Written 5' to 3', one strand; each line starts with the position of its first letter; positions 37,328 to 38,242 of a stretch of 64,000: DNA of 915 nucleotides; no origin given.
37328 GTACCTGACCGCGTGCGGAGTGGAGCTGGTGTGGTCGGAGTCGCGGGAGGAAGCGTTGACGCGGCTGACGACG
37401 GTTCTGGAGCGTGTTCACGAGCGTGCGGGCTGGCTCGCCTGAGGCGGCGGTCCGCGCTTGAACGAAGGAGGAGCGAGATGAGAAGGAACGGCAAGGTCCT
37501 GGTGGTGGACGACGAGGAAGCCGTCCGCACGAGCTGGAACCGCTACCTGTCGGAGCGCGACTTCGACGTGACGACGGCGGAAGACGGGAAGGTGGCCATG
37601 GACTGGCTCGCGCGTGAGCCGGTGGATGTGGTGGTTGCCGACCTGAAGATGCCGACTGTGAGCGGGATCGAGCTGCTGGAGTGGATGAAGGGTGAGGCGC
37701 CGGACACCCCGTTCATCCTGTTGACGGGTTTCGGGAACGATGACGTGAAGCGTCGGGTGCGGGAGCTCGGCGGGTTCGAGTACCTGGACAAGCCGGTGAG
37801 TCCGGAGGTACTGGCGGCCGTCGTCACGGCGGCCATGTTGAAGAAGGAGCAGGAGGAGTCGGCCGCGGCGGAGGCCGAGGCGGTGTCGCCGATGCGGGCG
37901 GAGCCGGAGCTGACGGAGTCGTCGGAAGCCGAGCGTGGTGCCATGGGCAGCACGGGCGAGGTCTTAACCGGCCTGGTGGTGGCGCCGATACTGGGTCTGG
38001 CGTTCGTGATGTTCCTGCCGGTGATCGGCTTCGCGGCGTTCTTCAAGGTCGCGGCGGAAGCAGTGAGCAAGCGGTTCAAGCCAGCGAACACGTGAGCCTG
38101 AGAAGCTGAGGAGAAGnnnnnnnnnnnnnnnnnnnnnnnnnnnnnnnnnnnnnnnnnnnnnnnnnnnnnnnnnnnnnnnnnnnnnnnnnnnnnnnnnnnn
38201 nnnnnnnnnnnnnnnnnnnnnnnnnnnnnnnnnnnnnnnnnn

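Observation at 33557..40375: Self-contained redox-sensing module: haem-motif kinase, sigma-54 activator, sigma-54 promoter, two atypical receiver proteins and a 15-haem cytochrome c/b fusion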

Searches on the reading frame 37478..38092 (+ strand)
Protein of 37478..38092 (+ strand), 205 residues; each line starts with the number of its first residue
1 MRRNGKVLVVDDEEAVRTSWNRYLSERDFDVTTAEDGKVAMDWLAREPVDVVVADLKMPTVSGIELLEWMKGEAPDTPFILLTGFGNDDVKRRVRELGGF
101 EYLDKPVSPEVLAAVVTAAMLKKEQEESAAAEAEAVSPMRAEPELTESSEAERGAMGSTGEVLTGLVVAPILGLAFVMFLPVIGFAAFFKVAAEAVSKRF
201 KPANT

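Call 7: search_protein_families(library=pfam, proteins=[window:37478-38092:+], max_evalue=0.01)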
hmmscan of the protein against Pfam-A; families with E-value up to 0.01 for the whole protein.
window:37478-38092:+ (205 aa): 1 family
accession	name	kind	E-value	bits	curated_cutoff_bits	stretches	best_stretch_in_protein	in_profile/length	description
PF00072.30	Response_reg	-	2.6e-27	95.6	30.2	1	7-116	1-110/111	Response regulator receiver domain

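Call 8: search_protein_families(library=ncbifam, proteins=[window:37478-38092:+], max_evalue=0.01)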
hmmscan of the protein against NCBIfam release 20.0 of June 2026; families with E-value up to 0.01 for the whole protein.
window:37478-38092:+ (205 aa): 99 families (the best 25 are shown)
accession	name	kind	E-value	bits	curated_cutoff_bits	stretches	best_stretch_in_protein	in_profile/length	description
NF053512.1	nitric_RR_NosR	exception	4.6e-23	81.9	400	1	7-128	1-123/422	response regulator c-di-GMP phosphodiesterase, NosR family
NF006900.1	PRK09390.1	equivalog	9e-23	80.9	255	1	1-137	1-137/203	response regulator FixJ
NF007005.1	PRK09468.1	equivalog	3.5e-21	75.7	331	1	4-133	3-132/237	osmolarity response regulator transcription factor OmpR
TIGR01818.1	ntrC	equivalog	9.2e-21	74.2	558.6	1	7-134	1-128/463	nitrogen regulation protein NR(I)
NF046020.1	HisKinCckABruc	equivalog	1.7e-19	69.2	1000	1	5-118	750-865/868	cell cycle histidine kinase CckA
NF008469.0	PRK11361.1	equivalog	2.6e-19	69.3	714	1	4-134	4-135/461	acetoacetate metabolism transcriptional regulator AtoC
NF047793.1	ResRegPgtA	equivalog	6.3e-18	64.8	650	1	4-125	5-126/414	two-component system response regulator PgtA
NF045505.1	RR_RssB_Pseudo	equivalog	8.7e-18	64.5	700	1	5-109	6-110/394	two-component system response regulator RssB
NF045944.1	ResRegRpaBCyano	equivalog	2.8e-17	62.9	330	1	8-133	1-125/229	response regulator transcription factor RpaB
NF008176.1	PRK10923.1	equivalog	3.1e-17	62.3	620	1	4-132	3-132/469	nitrogen regulation protein NR(I)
TIGR02154.1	PhoB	equivalog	4.1e-17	62.3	296.2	1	6-129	4-129/226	phosphate regulon transcriptional regulator PhoB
NF008296.0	PRK11083.1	equivalog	1.9e-16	60.2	273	1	5-137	4-134/228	two-component system response regulator CreB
NF012227.0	AdeR_RR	equivalog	1.7e-15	57.1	340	1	4-129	11-135/239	efflux system response regulator transcription factor AdeR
NF011695.0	PRK15115.1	equivalog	3.3e-15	55.8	763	1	2-125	4-127/445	two-component system response regulator GlrR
NF033791.1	ActR_PrrA_rreg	equivalog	4.4e-15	56.1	250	1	6-132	3-125/173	ActR/PrrA/RegA family redox response regulator transcription factor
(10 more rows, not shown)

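Call 69: search_protein_representatives(protein=window:37478-38092:+)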
Query: 205 residues. Proteins with E-value up to 0.001 (for the whole library): 503537; up to 1e-10: 43640; up to 1e-30: 95. The best 150 are listed.
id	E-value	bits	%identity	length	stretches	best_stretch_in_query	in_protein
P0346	2.2e-62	226.4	31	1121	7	6-108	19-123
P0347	4.4e-58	212.4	55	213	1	4-204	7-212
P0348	2.3e-52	193.8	32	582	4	7-108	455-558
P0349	8.0e-50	185.5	52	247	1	6-202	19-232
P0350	2.6e-49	183.8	34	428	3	3-130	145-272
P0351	2.4e-48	180.6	51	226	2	5-152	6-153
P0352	4.4e-48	179.8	53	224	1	6-196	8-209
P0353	1.0e-47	178.6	31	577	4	6-143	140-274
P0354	1.2e-47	178.4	49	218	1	1-202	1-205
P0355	1.6e-45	171.5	31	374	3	3-133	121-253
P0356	6.1e-42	159.7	44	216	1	6-203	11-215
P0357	1.4e-41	158.6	45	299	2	6-202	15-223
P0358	6.0e-41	156.5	34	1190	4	4-119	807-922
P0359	1.4e-40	155.4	33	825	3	6-139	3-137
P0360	2.1e-40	154.7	48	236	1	6-197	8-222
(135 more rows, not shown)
